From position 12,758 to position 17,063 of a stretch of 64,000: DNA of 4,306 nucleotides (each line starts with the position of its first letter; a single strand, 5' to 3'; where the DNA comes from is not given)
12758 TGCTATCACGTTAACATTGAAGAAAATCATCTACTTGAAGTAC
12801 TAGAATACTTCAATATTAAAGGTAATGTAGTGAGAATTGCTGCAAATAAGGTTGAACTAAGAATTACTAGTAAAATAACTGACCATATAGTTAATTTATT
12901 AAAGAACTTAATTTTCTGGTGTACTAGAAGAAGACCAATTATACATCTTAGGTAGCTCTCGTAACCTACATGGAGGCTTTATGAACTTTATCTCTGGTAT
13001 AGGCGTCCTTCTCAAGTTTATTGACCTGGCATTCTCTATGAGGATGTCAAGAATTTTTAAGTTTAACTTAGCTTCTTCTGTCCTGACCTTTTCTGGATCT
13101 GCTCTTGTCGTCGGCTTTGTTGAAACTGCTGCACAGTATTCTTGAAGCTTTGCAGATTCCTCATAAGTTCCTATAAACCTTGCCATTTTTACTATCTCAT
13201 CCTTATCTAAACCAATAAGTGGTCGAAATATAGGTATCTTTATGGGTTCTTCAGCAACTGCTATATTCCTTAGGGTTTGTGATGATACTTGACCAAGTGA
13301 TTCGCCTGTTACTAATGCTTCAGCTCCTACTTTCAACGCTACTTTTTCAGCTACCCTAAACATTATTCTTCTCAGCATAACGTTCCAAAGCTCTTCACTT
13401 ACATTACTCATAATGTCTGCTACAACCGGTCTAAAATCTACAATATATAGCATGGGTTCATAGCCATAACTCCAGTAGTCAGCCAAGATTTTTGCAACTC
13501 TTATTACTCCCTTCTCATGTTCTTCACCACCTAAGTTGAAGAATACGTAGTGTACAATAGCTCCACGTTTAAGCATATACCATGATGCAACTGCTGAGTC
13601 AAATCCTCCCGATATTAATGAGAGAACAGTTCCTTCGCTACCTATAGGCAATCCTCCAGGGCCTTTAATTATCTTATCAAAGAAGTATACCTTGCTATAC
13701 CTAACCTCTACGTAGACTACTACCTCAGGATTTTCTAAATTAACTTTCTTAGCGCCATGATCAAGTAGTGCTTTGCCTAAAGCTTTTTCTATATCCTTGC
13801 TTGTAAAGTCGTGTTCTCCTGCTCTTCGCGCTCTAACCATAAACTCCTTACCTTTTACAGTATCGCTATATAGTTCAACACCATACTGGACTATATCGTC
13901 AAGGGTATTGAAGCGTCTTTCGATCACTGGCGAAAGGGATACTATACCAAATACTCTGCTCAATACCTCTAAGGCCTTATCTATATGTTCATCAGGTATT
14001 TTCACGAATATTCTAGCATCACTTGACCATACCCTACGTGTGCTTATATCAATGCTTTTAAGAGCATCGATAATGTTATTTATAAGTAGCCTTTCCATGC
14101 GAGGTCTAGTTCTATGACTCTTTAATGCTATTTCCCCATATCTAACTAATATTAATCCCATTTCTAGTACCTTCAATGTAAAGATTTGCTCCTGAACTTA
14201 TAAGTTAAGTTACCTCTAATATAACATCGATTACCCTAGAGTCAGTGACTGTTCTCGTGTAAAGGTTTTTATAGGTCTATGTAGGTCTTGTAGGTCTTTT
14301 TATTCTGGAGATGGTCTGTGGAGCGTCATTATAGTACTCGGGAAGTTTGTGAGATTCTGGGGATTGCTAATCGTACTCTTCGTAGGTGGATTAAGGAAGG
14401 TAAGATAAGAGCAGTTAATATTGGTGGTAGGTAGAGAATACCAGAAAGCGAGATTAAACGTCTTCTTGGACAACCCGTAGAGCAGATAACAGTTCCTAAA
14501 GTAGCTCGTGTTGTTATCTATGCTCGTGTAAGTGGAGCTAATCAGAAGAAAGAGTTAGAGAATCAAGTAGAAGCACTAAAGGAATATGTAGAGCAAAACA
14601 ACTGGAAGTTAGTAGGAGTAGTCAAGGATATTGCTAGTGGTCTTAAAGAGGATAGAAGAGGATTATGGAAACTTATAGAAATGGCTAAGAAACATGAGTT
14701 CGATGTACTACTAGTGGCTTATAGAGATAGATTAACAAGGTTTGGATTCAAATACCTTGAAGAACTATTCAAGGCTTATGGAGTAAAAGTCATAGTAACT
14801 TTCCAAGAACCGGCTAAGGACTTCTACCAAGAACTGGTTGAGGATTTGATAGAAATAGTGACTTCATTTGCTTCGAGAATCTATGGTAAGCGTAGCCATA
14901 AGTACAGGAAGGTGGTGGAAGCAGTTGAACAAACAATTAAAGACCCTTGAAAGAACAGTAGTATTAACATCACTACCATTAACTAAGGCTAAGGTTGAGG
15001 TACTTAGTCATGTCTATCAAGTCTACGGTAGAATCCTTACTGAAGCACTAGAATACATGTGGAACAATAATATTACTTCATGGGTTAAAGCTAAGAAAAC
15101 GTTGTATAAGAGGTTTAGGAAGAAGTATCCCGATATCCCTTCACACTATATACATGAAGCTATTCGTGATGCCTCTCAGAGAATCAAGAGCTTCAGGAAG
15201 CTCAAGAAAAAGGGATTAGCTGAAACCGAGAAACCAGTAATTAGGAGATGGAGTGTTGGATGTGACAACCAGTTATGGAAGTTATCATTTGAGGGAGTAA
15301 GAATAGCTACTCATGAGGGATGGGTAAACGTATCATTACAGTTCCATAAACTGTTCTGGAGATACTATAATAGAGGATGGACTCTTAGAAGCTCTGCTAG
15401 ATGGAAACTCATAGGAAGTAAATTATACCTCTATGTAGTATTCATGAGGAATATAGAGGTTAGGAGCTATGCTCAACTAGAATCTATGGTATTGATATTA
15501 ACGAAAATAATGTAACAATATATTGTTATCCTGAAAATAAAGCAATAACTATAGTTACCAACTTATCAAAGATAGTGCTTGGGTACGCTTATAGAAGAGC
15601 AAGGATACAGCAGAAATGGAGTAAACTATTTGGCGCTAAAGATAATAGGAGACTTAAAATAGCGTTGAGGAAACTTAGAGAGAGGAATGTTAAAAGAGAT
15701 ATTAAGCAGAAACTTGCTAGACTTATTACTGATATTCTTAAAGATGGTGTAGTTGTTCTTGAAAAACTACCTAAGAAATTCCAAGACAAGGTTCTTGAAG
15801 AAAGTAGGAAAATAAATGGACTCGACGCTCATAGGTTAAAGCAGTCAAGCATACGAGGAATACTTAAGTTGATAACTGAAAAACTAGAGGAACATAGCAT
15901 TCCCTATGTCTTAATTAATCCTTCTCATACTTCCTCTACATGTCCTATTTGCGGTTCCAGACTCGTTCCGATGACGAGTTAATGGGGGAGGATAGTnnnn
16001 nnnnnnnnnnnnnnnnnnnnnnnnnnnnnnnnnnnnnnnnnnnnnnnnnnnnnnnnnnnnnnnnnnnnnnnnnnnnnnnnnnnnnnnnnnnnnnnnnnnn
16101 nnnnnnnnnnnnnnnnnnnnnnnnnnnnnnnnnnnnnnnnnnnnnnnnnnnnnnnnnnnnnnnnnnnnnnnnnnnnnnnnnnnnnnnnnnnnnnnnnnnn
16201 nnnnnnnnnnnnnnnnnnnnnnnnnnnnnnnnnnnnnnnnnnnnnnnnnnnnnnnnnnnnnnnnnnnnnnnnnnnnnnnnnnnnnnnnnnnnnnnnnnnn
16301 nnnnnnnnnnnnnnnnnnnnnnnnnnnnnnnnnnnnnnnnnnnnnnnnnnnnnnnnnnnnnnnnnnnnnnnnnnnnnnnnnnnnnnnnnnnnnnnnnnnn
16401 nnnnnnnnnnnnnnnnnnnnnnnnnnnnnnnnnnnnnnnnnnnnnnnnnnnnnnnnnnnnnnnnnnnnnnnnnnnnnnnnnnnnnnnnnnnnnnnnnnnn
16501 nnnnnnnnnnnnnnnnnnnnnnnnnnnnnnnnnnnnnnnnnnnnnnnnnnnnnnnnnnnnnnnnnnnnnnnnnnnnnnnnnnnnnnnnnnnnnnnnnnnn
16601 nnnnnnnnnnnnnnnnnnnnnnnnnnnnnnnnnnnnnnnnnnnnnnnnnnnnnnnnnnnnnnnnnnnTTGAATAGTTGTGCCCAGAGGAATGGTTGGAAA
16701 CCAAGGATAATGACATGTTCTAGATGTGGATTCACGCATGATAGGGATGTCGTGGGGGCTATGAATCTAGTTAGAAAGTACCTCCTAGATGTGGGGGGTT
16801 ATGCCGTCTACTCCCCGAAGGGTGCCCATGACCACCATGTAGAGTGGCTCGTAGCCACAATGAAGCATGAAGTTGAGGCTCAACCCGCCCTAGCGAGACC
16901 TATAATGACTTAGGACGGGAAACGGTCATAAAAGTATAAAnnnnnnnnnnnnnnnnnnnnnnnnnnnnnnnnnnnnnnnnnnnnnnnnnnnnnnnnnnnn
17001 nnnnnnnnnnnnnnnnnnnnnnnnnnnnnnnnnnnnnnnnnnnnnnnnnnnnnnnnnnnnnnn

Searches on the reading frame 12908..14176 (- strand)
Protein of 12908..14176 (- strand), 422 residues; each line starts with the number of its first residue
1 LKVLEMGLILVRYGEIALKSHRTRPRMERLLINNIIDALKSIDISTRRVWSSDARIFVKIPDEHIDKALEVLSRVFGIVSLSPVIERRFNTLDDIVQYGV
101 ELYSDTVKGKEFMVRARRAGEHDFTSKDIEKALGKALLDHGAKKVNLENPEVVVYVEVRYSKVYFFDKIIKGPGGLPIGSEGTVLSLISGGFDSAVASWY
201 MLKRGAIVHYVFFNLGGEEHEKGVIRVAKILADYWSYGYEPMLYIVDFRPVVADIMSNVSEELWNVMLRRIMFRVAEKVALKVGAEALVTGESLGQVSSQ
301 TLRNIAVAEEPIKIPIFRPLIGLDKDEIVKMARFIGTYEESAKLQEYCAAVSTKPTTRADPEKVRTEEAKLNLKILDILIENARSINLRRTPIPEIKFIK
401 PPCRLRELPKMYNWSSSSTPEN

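Call 39: search_protein_families(library=pfam, proteins=[window:12908-14176:-], max_evalue=0.001)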
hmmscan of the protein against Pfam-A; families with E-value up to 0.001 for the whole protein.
window:12908-14176:- (422 aa): 4 families
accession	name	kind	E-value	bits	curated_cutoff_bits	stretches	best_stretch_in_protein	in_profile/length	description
PF02568.20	ThiI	-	1e-63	215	20.5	1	179-373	1-197/197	Thiamine biosynthesis protein (ThiI)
PF22025.1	ThiI_fer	-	8.7e-19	68.2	25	1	9-82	2-72/72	ThiI ferredoxin-like domain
PF02926.22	THUMP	-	2.8e-13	50.5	20.6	1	90-165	2-81/84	THUMP domain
PF06508.19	QueC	-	1.2e-06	28.6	22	0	184-230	2-47/210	Queuosine biosynthesis protein QueC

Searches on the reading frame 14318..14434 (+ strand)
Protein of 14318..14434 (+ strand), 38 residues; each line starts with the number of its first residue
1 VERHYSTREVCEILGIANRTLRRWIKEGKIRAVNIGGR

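Call 42: search_protein_families(library=pfam, proteins=[window:14318-14434:+], max_evalue=0.01)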
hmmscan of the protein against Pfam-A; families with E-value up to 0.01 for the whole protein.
window:14318-14434:+ (38 aa): 9 families
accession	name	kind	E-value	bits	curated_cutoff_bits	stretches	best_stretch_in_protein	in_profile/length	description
PF12728.13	HTH_17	-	3.4e-11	43.7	27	1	5-38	2-35/51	Helix-turn-helix domain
PF00376.29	MerR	-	1.1e-07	31.9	28.2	1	6-33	1-29/38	MerR family regulatory protein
PF13518.12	HTH_28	-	5e-06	26.9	25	1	3-26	11-34/52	Helix-turn-helix domain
PF13411.12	MerR_1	-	1.8e-05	25.2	21.6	1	5-32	1-28/69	MerR HTH family regulatory protein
PF13384.12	HTH_23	-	2.1e-05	24.6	24.6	1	4-26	17-39/50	Homeodomain-like domain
PF01527.26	HTH_Tnp_1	-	0.00024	21.7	24.1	1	2-27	21-46/75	Transposase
PF13551.12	HTH_29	-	0.0013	19.2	28.1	1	4-26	12-34/64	Winged helix-turn helix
PF08281.18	Sigma70_r4_2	-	0.0036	17.4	25.7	1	5-29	27-51/54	Sigma-70, region 4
PF13022.12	HTH_Tnp_1_2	-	0.0096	16.5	27.9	1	4-27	23-49/122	Helix-turn-helix of insertion element transposase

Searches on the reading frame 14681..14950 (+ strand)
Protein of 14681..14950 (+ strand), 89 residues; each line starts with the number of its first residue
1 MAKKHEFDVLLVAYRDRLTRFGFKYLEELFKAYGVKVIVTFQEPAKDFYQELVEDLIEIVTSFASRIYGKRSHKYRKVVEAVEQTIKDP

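Call 42: search_protein_families(library=pfam, proteins=[window:14681-14950:+], max_evalue=0.01)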
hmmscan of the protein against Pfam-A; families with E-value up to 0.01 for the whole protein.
window:14681-14950:+ (89 aa): 1 family
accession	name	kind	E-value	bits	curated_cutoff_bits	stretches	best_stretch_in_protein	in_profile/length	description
PF00239.26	Resolvase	-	1.1e-06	29.3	23.3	1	2-77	59-137/145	Resolvase, N terminal domain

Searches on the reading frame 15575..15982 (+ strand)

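Call 42: search_protein_families(library=pfam, proteins=[window:15575-15982:+], max_evalue=0.01)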
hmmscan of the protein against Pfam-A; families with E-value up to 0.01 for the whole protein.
window:15575-15982:+ (135 aa): 2 families
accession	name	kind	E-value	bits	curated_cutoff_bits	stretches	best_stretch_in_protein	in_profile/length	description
PF07282.18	Cas12f1-like_TNB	-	1.1e-06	29.1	26.3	1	97-128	5-36/60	Cas12f1-like, TNB domain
PF07913.16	DUF1678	-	0.0031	17.7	25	1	35-121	81-166/196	Protein of unknown function (DUF1678)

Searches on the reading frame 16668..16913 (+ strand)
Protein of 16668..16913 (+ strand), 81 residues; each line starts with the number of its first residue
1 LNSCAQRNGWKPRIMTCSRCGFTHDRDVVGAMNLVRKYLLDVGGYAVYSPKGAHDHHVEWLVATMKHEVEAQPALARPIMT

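Call 42: search_protein_families(library=pfam, proteins=[window:16668-16913:+], max_evalue=0.01)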
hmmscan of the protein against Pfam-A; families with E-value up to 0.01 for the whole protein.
window:16668-16913:+ (81 aa): 1 family
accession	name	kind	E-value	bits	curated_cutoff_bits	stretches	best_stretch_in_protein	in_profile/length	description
PF07282.18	Cas12f1-like_TNB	-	4e-07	30.5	26.3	1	4-34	34-60/60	Cas12f1-like, TNB domain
